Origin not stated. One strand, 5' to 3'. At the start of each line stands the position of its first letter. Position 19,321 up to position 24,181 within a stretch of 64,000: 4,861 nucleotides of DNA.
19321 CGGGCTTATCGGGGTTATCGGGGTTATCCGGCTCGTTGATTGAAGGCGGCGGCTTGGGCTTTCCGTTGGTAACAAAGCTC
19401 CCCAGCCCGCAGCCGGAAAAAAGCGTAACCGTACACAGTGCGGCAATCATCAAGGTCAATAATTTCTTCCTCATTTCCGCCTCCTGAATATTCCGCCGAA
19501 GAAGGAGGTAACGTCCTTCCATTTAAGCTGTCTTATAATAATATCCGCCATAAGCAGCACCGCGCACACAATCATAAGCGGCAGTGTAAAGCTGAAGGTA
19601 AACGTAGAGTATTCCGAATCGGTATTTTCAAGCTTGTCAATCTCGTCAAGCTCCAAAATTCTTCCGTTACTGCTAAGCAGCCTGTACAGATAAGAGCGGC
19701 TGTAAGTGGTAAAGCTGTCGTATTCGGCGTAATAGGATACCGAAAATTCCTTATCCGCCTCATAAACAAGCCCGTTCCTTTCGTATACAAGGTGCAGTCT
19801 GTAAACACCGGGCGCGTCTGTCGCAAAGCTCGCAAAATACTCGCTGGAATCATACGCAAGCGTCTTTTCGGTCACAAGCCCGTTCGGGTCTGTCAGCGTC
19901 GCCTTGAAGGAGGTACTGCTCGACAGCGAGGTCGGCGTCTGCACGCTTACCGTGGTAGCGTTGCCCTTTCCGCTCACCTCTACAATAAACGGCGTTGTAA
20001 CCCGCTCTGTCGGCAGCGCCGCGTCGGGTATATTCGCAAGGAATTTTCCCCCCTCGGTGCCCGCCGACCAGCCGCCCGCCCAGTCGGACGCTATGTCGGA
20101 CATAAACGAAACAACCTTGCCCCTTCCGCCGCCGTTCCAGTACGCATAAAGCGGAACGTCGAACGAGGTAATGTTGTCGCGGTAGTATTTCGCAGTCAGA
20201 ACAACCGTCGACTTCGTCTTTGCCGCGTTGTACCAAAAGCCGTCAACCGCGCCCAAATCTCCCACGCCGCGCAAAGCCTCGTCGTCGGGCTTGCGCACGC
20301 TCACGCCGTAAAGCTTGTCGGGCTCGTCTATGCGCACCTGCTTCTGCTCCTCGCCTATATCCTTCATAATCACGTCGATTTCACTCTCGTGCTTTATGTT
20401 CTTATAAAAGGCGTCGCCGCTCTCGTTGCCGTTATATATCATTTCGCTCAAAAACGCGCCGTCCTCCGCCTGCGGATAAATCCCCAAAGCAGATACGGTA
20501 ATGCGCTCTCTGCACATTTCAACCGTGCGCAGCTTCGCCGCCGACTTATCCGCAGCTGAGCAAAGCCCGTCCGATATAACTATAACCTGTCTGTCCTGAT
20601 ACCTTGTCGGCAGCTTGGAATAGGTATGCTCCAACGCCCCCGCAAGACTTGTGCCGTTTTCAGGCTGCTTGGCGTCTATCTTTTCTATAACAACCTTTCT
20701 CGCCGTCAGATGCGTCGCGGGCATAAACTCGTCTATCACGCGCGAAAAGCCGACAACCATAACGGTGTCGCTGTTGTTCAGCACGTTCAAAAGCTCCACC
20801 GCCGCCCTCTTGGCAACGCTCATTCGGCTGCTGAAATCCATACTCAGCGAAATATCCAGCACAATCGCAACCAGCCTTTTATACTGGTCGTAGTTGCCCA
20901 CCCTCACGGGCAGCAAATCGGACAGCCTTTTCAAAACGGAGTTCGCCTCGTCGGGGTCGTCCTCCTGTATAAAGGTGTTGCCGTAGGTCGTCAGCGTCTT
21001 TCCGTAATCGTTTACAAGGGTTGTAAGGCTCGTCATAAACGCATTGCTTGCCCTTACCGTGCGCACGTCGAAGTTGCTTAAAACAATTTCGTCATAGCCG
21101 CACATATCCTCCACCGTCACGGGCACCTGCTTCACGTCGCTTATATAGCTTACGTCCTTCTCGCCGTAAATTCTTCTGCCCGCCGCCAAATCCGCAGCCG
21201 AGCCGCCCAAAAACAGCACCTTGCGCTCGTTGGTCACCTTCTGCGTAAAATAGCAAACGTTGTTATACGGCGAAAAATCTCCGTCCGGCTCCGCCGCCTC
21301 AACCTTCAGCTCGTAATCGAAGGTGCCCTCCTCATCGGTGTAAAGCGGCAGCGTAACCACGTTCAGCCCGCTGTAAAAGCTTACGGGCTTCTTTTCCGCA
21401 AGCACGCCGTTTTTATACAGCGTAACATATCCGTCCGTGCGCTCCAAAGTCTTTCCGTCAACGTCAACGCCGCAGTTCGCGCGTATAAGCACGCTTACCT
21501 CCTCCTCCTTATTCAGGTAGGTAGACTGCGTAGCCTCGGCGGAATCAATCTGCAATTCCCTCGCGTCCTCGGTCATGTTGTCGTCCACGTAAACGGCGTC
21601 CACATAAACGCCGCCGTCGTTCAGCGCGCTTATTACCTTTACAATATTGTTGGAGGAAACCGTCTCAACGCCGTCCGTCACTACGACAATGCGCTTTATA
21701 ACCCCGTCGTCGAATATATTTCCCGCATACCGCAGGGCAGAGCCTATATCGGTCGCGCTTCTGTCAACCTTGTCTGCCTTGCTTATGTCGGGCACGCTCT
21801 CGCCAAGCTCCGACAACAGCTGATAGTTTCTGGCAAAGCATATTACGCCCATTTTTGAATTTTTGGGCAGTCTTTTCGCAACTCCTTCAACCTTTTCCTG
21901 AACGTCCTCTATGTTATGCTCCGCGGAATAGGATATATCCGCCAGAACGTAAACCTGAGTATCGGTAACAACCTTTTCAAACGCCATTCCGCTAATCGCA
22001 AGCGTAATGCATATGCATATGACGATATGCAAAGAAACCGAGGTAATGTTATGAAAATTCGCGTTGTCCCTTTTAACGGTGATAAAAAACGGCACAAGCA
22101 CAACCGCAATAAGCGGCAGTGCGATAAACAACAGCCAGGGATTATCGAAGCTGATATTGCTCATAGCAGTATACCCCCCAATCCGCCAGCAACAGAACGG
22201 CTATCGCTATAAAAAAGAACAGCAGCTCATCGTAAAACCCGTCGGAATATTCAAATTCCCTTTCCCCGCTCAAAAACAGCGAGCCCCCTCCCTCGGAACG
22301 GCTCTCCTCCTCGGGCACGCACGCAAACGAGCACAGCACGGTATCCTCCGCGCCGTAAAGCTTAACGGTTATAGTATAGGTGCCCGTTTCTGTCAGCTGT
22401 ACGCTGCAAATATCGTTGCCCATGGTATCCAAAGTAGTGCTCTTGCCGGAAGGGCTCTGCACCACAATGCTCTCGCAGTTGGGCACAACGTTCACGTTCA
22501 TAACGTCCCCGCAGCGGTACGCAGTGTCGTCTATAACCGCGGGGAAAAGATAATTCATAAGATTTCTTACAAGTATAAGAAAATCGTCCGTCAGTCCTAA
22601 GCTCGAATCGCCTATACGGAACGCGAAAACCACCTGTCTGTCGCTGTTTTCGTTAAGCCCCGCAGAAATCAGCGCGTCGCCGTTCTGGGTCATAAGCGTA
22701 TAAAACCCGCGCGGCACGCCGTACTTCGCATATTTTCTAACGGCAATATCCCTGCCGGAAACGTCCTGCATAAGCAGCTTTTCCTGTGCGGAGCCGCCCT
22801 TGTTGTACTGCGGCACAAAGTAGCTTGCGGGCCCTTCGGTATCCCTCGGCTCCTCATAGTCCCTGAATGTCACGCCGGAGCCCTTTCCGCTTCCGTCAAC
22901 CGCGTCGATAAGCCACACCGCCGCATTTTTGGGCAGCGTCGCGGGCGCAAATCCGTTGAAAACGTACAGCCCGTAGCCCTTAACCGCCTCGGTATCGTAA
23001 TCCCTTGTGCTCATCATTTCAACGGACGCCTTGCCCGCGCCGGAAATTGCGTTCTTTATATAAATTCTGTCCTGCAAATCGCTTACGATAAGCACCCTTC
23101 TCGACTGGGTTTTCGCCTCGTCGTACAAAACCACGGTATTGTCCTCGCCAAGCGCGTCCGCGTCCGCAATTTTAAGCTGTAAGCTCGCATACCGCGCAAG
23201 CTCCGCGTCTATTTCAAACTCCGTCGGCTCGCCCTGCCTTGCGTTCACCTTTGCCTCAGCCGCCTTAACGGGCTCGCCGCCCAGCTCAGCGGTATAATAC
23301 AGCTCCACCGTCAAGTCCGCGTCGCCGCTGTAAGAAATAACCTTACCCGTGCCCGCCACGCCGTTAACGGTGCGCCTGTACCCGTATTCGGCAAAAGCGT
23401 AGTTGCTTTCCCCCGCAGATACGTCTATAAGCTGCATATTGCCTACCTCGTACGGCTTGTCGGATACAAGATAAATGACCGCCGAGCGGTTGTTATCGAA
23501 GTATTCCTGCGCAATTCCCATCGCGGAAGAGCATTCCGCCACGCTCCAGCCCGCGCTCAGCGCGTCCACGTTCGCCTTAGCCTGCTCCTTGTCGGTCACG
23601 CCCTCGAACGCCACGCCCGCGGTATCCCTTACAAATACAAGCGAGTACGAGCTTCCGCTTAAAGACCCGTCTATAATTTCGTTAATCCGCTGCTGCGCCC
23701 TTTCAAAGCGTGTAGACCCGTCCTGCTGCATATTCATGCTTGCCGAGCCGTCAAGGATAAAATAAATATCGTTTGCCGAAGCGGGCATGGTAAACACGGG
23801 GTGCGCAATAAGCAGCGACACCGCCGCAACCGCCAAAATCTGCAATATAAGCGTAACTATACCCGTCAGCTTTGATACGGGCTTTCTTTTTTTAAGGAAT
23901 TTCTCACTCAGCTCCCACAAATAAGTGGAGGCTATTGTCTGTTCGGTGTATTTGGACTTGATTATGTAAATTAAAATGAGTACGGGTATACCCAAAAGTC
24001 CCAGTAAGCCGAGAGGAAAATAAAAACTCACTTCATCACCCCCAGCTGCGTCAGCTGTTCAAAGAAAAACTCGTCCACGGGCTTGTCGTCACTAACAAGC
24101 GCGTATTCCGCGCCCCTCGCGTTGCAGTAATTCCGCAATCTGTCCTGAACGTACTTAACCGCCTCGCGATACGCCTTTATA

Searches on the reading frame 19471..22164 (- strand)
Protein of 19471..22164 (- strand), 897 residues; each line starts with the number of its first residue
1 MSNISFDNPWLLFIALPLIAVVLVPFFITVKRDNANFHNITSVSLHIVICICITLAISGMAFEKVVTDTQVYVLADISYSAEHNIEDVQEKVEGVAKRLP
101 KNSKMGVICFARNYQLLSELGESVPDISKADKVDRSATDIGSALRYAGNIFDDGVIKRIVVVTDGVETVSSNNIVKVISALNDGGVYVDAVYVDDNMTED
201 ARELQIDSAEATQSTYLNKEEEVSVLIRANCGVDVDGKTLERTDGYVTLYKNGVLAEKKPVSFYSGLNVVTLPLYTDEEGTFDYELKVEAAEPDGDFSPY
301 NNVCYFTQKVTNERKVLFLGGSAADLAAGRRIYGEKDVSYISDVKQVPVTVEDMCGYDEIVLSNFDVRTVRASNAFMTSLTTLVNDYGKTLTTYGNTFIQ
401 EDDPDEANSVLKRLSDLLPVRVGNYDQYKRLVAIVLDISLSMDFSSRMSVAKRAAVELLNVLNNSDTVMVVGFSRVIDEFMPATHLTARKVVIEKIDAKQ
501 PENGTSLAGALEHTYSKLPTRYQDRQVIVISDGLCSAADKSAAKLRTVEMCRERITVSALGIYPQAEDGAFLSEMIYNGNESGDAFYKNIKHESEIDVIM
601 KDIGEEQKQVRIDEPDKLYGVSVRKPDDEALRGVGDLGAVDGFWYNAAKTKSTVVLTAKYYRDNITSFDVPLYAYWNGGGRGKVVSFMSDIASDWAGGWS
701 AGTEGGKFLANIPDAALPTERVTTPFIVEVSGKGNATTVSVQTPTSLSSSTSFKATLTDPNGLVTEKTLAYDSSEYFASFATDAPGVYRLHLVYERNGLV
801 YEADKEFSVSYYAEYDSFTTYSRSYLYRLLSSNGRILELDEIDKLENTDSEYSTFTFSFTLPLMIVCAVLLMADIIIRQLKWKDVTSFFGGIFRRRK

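Call 64: search_protein_families(library=pfam, max_evalue=0.0001, proteins=[window:19471-22164:-])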
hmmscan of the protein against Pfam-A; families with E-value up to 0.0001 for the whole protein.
window:19471-22164:- (897 aa): 4 families
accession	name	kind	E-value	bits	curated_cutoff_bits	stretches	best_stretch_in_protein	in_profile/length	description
PF13519.12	VWA_2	-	2.8e-23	83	27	2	432-533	1-106/107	von Willebrand factor type A domain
PF13768.12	VWA_3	-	7.8e-10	39.4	27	1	437-566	2-137/155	von Willebrand factor type A domain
PF01882.25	DUF58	-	8.5e-07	28.8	23.4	1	432-567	38-173/216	Protein of unknown function DUF58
PF05762.20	VWA_CoxE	-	2.6e-06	27.4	26.4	0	430-554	58-178/222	VWA domain containing CoxE-like protein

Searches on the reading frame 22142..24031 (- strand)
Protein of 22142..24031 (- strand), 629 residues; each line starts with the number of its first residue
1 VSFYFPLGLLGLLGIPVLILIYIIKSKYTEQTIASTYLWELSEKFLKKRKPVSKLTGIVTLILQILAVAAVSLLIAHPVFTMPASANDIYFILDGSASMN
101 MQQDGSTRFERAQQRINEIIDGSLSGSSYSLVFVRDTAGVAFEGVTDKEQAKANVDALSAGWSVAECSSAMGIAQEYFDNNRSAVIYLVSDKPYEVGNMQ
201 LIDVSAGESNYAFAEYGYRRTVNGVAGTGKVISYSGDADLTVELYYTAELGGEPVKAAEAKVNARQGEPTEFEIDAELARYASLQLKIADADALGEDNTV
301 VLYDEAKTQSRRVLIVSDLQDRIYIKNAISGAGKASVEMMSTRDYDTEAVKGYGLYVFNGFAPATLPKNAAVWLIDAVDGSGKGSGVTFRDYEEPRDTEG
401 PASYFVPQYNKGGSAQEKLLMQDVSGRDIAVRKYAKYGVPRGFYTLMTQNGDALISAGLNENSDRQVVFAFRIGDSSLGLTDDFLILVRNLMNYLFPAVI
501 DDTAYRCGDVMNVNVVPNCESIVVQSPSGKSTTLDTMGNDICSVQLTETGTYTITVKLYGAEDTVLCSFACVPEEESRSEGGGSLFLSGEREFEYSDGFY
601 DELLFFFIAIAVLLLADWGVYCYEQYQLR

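Call 64: search_protein_families(library=pfam, max_evalue=0.0001, proteins=[window:22142-24031:-])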
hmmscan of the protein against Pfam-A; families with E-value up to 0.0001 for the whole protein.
window:22142-24031:- (629 aa): 2 families
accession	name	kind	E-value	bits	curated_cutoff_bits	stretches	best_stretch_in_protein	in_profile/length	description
PF13519.12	VWA_2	-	1.9e-11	44.9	27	1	90-191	2-105/107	von Willebrand factor type A domain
PF07584.16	BatA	-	2.3e-10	41.2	25.9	1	1-78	1-77/77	Aerotolerance regulator N-terminal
